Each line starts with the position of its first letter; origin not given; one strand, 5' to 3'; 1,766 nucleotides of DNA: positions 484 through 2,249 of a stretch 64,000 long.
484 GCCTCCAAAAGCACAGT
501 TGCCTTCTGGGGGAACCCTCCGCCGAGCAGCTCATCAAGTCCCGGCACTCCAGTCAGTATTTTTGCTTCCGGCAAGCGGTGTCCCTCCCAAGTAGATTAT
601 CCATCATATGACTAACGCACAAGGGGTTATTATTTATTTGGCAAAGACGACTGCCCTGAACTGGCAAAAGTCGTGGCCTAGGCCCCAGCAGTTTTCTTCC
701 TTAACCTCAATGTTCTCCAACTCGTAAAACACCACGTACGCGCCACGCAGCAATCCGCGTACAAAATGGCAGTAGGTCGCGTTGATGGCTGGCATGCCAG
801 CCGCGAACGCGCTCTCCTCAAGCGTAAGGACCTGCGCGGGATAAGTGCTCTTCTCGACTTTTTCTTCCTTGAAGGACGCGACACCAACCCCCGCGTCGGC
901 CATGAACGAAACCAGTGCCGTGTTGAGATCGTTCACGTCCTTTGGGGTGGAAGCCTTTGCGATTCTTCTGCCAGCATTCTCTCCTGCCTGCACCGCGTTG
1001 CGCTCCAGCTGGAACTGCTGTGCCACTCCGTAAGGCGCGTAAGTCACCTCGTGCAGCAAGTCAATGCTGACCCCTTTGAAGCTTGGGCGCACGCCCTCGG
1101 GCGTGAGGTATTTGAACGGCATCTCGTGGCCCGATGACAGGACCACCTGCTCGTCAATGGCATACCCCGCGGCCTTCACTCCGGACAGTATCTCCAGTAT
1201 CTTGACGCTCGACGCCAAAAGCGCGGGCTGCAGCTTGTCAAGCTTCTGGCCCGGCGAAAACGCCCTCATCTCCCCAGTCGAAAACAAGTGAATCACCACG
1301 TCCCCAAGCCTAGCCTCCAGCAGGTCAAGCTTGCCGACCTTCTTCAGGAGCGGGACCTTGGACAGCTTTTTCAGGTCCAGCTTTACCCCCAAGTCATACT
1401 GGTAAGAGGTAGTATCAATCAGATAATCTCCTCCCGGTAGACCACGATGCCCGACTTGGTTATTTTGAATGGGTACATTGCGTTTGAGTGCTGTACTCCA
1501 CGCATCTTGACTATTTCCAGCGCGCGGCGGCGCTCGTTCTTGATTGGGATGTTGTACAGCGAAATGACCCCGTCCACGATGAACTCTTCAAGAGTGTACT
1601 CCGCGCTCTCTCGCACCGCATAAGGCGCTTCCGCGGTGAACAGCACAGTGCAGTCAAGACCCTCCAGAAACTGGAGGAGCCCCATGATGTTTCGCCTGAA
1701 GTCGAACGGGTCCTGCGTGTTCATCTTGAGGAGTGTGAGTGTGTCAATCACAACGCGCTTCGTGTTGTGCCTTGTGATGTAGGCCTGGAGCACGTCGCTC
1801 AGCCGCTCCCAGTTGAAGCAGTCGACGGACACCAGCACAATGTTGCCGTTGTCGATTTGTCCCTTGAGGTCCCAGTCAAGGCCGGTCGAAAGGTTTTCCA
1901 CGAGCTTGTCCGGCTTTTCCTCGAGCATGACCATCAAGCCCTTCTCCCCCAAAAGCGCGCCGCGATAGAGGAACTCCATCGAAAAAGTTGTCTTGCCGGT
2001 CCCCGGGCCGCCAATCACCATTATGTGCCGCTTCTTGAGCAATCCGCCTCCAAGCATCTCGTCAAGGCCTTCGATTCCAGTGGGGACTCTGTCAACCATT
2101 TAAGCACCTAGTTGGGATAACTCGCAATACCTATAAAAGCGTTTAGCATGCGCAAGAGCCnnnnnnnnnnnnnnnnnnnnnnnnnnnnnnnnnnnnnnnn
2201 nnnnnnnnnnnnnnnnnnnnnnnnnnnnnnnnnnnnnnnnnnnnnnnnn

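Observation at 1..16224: Type IV pilus-like locus flanked by four KaiC-like ATPases and a V4R sensor-domain protein: candidate undescribed surface-filament and signalling system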

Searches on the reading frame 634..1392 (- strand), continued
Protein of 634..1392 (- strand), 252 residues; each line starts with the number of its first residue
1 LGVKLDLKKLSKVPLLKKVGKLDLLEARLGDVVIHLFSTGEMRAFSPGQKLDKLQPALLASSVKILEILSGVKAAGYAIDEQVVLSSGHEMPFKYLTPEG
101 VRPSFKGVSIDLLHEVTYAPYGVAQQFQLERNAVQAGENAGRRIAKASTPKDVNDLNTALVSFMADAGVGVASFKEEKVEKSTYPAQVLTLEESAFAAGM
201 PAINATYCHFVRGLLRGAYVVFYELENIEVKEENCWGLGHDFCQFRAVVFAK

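Call 72: search_protein_representatives(alignment_id=A2)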
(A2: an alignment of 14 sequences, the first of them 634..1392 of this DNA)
Query: 14 sequences, 261 profile positions. Proteins with E-value up to 0.001 (for the whole library): 191; up to 1e-10: 48; up to 1e-30: 16. The best 150 are listed.
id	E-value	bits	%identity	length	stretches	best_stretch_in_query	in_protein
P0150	5.6e-103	360.0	-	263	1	1-261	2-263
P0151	1.6e-87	309.3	-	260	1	1-260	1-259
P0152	4.5e-70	252.1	-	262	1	2-260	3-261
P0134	4.8e-64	232.4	-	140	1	122-261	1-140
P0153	1.4e-52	194.8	-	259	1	1-259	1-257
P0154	4.2e-52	193.2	-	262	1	4-256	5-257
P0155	5.7e-49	182.9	-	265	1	1-256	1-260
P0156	8.9e-49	182.3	-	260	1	2-258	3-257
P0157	1.9e-48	181.2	-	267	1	1-259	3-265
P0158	4.0e-47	176.9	-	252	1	3-256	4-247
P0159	2.6e-42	161.1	-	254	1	5-257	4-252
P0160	6.7e-41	156.5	-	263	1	1-259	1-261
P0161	1.2e-38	149.1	-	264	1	1-258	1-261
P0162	3.0e-38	147.8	-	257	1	4-257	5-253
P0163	8.1e-36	139.8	-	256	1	5-257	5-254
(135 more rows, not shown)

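Call 73: find_encoding_contigs(protein=P0155, flank=10000, max_places=2)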
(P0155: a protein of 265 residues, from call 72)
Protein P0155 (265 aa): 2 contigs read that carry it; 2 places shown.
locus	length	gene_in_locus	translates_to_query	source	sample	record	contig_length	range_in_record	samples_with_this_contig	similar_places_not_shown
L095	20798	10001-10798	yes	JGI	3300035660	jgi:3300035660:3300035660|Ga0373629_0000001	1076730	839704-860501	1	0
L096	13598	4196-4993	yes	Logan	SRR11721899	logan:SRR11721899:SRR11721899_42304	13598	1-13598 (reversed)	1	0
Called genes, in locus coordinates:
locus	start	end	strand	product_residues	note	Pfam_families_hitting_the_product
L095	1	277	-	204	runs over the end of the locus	PF00857:Isochorismatase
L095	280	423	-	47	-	-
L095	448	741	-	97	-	PF01503:PRA-PH (weak), PF03819:MazG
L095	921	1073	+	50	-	-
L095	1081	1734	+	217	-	-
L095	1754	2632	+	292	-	PF26553:PDDEXK_19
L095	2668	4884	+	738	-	PF05531:NPV_P10 (faint)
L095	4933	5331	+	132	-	PF07790:Pilin_N (weak)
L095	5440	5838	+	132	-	PF07790:Pilin_N (weak)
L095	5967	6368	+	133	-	-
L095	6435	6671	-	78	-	PF01938:TRAM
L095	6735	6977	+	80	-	-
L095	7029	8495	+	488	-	PF00587:tRNA-synt_2b, PF03129:HGTP_anticodon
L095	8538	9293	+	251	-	PF06745:ATPase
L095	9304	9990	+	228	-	PF06745:ATPase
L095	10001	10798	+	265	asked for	PF02830:V4R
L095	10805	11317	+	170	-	-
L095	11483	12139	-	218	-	PF00702:Hydrolase, PF13419:HAD_2, PF13242:Hydrolase_like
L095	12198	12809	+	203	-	-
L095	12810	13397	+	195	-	PF03009:GDPD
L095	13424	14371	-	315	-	-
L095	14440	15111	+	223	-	PF01351:RNase_HII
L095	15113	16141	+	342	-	PF00291:PALP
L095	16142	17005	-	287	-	PF10017:Methyltransf_33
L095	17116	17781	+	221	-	PF04967:HTH_10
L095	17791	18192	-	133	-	-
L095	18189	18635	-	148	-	-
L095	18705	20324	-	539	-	PF00118:Cpn60_TCP1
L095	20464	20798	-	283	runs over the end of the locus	PF09822:ABC_transp_aux (weak)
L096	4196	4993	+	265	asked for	PF02830:V4R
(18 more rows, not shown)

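Call 78: search_protein_families(library=pfam, max_evalue=0.01, proteins=[L095:10799-11314:+, L005:4543-4881:+, L005:5557-6582:+, L005:10673-11320:+])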
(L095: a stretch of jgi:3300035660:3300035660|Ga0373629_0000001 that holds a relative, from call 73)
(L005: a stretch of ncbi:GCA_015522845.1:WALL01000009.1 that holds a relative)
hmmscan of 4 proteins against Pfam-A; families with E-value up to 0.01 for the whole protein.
L095:10799-11314:+ (172 aa): 1 family
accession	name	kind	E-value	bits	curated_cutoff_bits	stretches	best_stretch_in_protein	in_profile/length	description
PF04175.17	DUF406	-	0.0027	18.6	25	1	70-112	46-89/91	Protein of unknown function (DUF406)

L005:4543-4881:+ (112 aa): 1 family
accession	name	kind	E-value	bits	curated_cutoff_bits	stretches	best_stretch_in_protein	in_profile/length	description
PF04014.23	MazE_antitoxin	-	0.0072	16.7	24.7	0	54-75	3-24/48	Antidote-toxin recognition MazE, bacterial antitoxin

L005:5557-6582:+ (341 aa): 0 families

L005:10673-11320:+ (215 aa): 1 family
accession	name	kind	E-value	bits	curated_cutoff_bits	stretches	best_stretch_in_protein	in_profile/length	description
PF16927.11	HisKA_7TM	-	0.0032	17.8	28.6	1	10-210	4-217/224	N-terminal 7TM region of histidine kinase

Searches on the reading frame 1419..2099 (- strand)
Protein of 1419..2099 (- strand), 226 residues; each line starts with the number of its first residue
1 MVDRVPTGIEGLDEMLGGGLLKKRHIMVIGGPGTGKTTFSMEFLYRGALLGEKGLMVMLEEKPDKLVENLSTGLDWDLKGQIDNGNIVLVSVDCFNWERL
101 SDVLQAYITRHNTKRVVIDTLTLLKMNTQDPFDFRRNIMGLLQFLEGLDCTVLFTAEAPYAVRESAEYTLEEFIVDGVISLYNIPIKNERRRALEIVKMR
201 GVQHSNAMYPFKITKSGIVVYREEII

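Call 6: search_protein_families(library=pfam, max_evalue=0.01, proteins=[window:1419-2099:-])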
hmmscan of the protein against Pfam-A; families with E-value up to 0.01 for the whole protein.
window:1419-2099:- (226 aa): 7 families
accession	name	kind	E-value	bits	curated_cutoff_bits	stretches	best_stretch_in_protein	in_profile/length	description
PF06745.19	ATPase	-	3.9e-61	206.8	26.6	1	5-223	1-229/231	KaiC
PF13481.12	AAA_25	-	1.3e-05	25.4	27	1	10-155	20-187/195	AAA domain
PF03796.21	DnaB_C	-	1.6e-05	24.9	27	1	5-69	2-66/255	DnaB-like helicase C terminal domain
PF07088.17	GvpD_P-loop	-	7.5e-05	23.1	24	0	26-44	13-31/189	GvpD gas vesicle protein, P-loop domain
PF13479.12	AAA_24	-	0.00043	20.6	27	1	23-123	2-75/195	AAA domain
PF20720.3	nSTAND3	-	0.0039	17.4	27.2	0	20-49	14-43/155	Novel STAND NTPase 3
PF13245.12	AAA_19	-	0.0058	17.2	25.1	0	21-40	9-28/134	AAA domain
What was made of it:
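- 1419..2099 (-): KaiC_b: canonical single-domain KaiC-like ATPase (Walker A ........, catalytic EE, Walker B). It is translationally coupled to the V4R gene in relatives and has its own TATA-like element in the 61-bp gap upstream. Pfam KaiC 3.9e-61 (call 6).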

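Call 23: find_encoding_contigs(protein=window:1419-2099:-, flank=10000, max_places=2)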
Protein window:1419-2099:- (226 aa): no gene with exactly this product is on record in the collection.

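Call 48: search_protein_families(library=ncbifam, max_evalue=0.001, proteins=[window:1419-2099:-])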
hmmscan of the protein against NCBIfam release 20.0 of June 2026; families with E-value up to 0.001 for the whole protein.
window:1419-2099:- (226 aa): 19 families
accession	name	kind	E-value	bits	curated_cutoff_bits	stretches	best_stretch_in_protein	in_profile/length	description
NF006799.0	PRK09302.1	equivalog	2.7e-50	171.4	408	1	2-220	10-238/515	circadian clock protein KaiC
TIGR03880.1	KaiC_arch_3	hypoth_equivalog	2.2e-46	158.2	249.45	1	8-223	1-220/224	KaiC domain-containing protein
TIGR03877.1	thermo_KaiC_1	hypoth_equivalog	1.4e-37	129.5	307.25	2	2-90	1-88/238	KaiC domain-containing protein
TIGR02655.1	circ_KaiC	equivalog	8.4e-34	117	546.25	1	4-221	2-229/484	circadian clock protein KaiC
TIGR03881.1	KaiC_arch_4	hypoth_equivalog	1e-25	90.8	247.8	1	4-220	2-228/231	KaiC domain-containing protein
NF052589.1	ArlH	equivalog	2.6e-13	50.2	215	1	11-220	8-223/229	archaellum protein ArlH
NF004723.0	PRK06067.1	subfamily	1.9e-12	47.2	194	1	5-213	16-227/243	flagellar accessory protein FlaH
TIGR03600.1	phage_DnaB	exception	1.4e-06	27.5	498.65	1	5-126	177-289/421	phage replicative helicase, DnaB family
TIGR00665.1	DnaB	equivalog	5.6e-05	22.1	385.25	1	4-101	177-269/435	replicative DNA helicase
NF005945.0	PRK08006.1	equivalog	6.3e-05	22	898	1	4-112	206-309/471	replicative DNA helicase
TIGR00416.1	sms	equivalog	8.6e-05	21.4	403.05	1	3-75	74-145/454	DNA repair protein RadA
NF004384.0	PRK05748.1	equivalog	9e-05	21.2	525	1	4-104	185-280/452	replicative DNA helicase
TIGR02237.1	recomb_radB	equivalog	0.0003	20.7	172.4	0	12-218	1-209/210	DNA repair and recombination protein RadB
NF006320.0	PRK08533.1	equivalog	0.00032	20.4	215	1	11-213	12-216/230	flagellar accessory protein FlaH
NF004629.0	PRK05973.1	equivalog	0.00034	19.7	156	1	26-154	67-188/237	DNA helicase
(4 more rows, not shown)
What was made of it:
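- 1419..2099 (-): NCBIfam KaiC/KaiC_arch_3 (call 48).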
